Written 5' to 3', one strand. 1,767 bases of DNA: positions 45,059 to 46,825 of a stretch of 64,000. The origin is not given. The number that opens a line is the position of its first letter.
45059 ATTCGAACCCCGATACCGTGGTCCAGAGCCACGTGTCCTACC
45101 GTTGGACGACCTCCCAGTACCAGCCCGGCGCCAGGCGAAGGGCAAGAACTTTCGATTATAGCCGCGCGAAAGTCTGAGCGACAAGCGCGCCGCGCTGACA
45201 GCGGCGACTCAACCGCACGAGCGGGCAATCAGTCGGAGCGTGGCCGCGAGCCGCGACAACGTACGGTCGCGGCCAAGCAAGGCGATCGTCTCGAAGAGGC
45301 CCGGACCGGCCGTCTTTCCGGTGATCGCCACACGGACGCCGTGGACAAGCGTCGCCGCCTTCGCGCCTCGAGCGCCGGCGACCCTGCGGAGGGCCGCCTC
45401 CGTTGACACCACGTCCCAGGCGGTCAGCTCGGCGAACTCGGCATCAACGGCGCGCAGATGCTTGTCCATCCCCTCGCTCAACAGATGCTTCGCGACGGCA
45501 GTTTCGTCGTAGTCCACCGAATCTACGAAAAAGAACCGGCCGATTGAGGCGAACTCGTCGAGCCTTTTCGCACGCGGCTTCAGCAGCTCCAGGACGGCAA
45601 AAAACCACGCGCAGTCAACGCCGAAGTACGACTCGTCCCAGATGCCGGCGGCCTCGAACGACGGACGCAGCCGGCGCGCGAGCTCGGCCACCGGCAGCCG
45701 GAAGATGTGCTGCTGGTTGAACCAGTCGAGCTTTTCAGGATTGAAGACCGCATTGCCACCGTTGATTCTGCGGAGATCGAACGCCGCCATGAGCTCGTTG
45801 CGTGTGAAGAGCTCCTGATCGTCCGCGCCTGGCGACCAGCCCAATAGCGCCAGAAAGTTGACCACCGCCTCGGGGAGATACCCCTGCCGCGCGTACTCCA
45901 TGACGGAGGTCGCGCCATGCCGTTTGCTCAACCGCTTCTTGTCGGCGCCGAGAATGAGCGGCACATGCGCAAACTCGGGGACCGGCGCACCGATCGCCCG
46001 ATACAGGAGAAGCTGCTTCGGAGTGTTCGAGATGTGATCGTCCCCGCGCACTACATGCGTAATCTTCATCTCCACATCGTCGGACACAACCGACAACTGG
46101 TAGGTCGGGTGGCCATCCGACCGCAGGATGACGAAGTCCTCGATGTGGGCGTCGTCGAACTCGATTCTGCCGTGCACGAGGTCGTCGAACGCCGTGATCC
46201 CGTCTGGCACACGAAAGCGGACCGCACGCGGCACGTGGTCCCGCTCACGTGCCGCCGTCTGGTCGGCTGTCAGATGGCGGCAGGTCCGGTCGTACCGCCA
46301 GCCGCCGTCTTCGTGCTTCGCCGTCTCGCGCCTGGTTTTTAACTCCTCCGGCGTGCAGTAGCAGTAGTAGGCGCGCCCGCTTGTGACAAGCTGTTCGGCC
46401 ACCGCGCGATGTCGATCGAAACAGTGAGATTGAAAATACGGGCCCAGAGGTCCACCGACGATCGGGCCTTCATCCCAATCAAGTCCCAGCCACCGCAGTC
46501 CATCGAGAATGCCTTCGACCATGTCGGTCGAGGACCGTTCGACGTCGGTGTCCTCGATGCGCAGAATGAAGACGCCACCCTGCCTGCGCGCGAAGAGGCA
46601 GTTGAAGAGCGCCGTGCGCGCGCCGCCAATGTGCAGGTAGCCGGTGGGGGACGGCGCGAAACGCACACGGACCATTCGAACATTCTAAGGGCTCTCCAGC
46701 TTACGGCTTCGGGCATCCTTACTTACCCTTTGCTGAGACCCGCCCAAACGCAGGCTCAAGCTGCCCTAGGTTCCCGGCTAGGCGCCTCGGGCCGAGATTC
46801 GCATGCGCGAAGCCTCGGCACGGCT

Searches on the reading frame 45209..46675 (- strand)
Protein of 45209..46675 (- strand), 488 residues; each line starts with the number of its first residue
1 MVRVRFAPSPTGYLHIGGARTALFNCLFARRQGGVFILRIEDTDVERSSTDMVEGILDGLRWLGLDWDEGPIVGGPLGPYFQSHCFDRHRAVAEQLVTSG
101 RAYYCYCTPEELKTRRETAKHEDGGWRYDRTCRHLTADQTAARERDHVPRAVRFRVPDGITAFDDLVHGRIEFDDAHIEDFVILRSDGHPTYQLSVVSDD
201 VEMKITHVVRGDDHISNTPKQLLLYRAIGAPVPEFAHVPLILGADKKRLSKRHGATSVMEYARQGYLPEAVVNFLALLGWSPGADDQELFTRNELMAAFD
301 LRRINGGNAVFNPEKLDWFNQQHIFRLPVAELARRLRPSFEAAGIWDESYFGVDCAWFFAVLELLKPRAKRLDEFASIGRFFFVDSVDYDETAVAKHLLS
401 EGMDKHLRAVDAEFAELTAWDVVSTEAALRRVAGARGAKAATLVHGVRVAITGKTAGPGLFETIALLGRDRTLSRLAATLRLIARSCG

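Call 7: search_protein_families(library=pfam, proteins=[window:45209-46675:-], max_evalue=0.01)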
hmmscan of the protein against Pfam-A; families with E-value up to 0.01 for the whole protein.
window:45209-46675:- (488 aa): 2 families
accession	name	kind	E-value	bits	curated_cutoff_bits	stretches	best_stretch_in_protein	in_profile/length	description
PF00749.27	tRNA-synt_1c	-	2.1e-99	332.8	23.4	1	1-318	1-314/314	tRNA synthetases class I (E and Q), catalytic domain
PF19269.4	Anticodon_2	-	6.1e-31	108.1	23.6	1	337-479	7-140/141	Anticodon binding domain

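Call 26: find_related_loci(query=window:45209-46675:-, collection=metagenome_contigs, flank=10000)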
Query window:45209-46675:- (488 aa) in metagenome_contigs; peptide patterns used: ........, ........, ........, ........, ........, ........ (x = any residue, [..] = any of these).
600 stretches matched a pattern (row limit reached: there are more); 596 encode a relative of the query (tblastn E <= 1e-3); the best 80 are kept; 80 distinct loci.
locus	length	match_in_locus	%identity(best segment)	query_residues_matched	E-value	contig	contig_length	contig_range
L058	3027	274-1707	74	3-481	0e+0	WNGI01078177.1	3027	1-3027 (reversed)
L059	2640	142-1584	71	1-482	0e+0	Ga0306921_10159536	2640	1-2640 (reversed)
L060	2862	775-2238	70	2-481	0e+0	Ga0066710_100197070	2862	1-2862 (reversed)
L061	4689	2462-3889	71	3-484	0e+0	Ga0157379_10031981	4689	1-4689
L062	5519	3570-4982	72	1-472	0e+0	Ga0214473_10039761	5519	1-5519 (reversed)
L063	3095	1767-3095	73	1-444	0e+0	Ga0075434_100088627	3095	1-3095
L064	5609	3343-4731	67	1-482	0e+0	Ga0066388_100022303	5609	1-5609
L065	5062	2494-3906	67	3-477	0e+0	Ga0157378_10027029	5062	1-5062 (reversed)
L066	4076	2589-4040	62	1-485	0e+0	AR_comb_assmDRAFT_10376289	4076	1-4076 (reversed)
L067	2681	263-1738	60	3-486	0e+0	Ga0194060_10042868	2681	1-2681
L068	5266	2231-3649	62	3-476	0e+0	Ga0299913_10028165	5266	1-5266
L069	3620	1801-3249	57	3-486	0e+0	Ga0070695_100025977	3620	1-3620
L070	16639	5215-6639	62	3-478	0e+0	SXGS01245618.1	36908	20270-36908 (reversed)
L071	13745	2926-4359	61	3-483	0e+0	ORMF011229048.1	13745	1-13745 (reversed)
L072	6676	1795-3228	59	1-480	0e+0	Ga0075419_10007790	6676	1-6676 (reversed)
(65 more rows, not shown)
